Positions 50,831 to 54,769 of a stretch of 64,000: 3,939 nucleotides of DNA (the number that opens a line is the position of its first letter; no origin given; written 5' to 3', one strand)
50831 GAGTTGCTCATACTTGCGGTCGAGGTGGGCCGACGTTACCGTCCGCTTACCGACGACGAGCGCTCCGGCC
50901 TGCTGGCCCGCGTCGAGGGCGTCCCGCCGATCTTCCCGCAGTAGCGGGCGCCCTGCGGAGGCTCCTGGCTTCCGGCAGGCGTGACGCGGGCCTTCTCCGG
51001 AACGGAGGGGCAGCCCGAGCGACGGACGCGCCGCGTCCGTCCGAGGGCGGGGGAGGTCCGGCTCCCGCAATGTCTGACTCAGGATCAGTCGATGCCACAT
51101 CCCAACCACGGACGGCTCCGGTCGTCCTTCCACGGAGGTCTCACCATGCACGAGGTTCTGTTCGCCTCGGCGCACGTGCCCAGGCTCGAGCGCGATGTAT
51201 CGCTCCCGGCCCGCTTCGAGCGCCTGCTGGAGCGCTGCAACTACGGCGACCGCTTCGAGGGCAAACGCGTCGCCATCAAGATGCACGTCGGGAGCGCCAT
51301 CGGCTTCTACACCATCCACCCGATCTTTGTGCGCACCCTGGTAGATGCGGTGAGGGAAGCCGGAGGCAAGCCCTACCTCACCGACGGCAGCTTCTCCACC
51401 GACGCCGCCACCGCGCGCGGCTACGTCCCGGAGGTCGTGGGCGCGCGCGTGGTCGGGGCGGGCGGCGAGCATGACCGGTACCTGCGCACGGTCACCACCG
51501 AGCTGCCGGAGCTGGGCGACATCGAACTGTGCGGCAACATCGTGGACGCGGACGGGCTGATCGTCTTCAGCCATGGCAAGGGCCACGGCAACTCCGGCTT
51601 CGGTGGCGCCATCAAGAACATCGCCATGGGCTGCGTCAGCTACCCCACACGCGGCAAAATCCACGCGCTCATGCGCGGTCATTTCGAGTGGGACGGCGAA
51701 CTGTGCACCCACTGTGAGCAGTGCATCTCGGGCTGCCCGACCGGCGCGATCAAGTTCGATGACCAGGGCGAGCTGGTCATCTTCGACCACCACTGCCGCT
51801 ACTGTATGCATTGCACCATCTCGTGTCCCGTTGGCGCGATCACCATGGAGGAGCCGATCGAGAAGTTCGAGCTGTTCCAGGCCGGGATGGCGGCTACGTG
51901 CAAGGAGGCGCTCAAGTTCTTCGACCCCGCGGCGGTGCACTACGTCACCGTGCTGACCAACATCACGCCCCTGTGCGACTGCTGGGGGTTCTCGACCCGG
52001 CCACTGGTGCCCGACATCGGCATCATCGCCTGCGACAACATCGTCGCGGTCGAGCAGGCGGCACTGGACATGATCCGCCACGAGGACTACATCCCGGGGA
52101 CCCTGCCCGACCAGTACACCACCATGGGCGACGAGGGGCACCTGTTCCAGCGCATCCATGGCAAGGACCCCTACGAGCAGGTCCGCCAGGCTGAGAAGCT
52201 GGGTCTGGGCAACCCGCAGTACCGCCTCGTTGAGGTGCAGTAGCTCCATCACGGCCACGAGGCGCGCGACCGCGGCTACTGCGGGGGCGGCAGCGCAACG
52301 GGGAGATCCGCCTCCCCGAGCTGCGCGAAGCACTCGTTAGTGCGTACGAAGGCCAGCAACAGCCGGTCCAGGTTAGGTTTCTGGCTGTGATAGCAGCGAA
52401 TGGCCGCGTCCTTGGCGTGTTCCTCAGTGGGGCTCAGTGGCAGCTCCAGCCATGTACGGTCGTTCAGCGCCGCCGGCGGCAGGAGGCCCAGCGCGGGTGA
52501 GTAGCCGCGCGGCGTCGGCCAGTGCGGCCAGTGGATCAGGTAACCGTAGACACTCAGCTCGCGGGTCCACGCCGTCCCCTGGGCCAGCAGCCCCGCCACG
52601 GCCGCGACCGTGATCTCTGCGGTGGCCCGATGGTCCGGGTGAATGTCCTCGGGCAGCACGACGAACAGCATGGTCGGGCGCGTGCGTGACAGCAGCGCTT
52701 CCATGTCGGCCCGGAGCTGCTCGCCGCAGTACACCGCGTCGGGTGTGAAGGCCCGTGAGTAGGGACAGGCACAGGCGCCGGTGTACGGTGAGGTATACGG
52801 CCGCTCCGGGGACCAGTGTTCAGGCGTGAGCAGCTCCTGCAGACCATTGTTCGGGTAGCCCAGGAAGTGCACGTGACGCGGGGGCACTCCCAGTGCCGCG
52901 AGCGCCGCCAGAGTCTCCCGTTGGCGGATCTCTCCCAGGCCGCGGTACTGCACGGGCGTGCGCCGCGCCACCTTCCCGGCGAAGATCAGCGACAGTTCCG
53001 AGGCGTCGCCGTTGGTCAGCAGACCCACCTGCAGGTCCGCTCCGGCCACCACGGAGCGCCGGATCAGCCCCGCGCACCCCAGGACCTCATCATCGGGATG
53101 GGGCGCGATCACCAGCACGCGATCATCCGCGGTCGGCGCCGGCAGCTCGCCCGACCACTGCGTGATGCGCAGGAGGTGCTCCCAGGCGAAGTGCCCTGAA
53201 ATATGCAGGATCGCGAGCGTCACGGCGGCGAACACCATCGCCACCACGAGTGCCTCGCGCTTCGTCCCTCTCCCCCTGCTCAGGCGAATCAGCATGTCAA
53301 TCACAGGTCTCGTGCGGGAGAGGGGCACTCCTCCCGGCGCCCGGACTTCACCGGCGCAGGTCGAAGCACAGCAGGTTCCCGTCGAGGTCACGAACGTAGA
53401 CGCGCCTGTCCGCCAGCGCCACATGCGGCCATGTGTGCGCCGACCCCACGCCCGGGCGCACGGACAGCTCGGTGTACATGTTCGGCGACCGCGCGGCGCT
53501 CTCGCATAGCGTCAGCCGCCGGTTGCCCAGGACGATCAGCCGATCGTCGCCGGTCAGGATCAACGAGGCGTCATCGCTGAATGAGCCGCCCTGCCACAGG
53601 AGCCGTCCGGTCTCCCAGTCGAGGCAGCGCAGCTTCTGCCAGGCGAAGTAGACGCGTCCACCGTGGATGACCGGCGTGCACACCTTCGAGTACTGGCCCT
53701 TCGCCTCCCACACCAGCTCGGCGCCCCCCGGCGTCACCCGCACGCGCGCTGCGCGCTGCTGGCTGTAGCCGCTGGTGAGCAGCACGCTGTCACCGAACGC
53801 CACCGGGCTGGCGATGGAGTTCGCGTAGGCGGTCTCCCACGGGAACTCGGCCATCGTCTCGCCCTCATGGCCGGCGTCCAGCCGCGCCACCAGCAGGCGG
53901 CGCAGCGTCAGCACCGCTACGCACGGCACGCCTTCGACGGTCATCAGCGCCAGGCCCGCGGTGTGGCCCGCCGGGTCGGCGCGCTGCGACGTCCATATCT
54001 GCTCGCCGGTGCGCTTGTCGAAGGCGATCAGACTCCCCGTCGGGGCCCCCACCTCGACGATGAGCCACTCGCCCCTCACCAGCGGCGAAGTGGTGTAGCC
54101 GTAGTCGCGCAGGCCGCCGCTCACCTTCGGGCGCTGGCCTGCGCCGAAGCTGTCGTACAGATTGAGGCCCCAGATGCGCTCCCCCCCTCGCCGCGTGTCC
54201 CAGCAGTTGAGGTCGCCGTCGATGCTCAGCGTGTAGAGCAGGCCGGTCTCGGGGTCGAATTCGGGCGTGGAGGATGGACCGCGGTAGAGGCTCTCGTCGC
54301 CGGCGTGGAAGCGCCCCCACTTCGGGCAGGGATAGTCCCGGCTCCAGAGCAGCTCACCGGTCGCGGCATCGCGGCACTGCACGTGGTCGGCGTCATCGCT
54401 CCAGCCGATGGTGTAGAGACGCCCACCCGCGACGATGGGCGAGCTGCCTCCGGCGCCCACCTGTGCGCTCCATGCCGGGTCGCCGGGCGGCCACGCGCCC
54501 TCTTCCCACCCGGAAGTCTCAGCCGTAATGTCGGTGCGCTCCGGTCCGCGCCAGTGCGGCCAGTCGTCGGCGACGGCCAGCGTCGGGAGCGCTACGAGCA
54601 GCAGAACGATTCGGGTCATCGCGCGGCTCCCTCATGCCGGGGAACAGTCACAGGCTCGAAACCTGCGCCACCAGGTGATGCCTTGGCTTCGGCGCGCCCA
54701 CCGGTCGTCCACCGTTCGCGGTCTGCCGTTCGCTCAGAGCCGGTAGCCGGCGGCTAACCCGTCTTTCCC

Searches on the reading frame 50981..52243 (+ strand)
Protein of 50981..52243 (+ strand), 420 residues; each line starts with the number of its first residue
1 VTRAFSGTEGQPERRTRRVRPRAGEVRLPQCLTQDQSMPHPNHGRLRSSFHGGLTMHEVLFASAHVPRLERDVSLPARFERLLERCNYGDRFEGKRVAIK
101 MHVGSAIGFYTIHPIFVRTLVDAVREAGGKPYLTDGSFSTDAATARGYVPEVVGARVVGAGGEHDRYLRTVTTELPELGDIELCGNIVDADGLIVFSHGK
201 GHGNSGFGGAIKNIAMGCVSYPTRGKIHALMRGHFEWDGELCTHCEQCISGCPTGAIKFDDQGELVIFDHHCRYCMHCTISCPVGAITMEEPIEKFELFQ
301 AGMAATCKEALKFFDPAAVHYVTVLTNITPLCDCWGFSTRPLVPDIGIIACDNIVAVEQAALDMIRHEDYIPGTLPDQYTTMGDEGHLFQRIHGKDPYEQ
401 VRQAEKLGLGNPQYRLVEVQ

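Call 10: search_protein_families(library=pfam, proteins=[window:50981-52243:+])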
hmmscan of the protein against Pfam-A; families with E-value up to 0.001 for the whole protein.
window:50981-52243:+ (420 aa): 10 families
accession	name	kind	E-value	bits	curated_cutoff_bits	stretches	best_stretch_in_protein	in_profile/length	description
PF04015.17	DUF362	-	5.9e-34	118.3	24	1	97-363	1-200/200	Domain of unknown function (DUF362)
PF00037.32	Fer4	-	5.7e-10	39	21.1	1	236-258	2-24/24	4Fe-4S binding domain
PF12837.12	Fer4_6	-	1.3e-08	34.8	25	1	235-257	2-24/24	4Fe-4S binding domain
PF13187.11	Fer4_9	-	6.4e-08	32.9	27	1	242-287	2-52/52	4Fe-4S dicluster domain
PF12838.12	Fer4_7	-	1e-07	32.7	27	1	242-286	2-52/52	4Fe-4S dicluster domain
PF13484.11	Fer4_16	-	3.6e-07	31.3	30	0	242-260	2-20/66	4Fe-4S double cluster binding domain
PF14697.11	Fer4_21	-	4.5e-07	30.3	35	1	239-289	5-59/59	4Fe-4S dicluster domain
PF13237.11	Fer4_10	-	2.2e-06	28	25.5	1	238-283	5-53/53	4Fe-4S dicluster domain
PF13247.11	Fer4_11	-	0.00027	21.5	26.2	0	238-294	6-66/100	4Fe-4S dicluster domain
PF06573.16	Churchill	-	0.00087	20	25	0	220-278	9-68/112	Churchill protein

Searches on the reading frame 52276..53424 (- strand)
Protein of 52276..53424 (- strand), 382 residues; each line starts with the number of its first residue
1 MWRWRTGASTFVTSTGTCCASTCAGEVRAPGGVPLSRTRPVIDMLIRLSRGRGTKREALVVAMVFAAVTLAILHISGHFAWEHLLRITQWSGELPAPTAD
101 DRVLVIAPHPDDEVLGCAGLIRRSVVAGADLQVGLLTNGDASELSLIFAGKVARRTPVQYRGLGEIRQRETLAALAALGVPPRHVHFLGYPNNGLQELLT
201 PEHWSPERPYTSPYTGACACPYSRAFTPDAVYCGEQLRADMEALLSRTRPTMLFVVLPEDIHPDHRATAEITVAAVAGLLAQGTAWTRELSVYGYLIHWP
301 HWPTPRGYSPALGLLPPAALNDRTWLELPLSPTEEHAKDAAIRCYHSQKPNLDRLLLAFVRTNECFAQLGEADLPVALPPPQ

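Call 10: search_protein_families(library=pfam, proteins=[window:52276-53424:-])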
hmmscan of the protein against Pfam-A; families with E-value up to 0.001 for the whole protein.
window:52276-53424:- (382 aa): 1 family
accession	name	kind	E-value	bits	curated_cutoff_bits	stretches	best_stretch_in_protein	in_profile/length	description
PF02585.22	PIG-L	-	5.9e-28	98.4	28.2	1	104-276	1-129/129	GlcNAc-PI de-N-acetylase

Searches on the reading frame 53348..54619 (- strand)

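Call 10: search_protein_families(library=pfam, proteins=[window:53348-54619:-])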
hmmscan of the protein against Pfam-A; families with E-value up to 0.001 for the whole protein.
window:53348-54619:- (423 aa): 3 families
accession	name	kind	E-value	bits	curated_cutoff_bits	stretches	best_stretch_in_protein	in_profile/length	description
PF13360.13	PQQ_2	-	7.9e-17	62.1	27.6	1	80-343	5-232/233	Outer membrane protein assembly factor BamB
PF01011.28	PQQ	-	8e-07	28.6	26.7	1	58-212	50-207/595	Glucose/ethanol/alcohol dehydrogenase, beta-propeller domain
PF13570.13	Beta-prop_ACSF4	-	0.00016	21.7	133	0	117-214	95-174/329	Beta-alanine-activating enzyme, beta-propeller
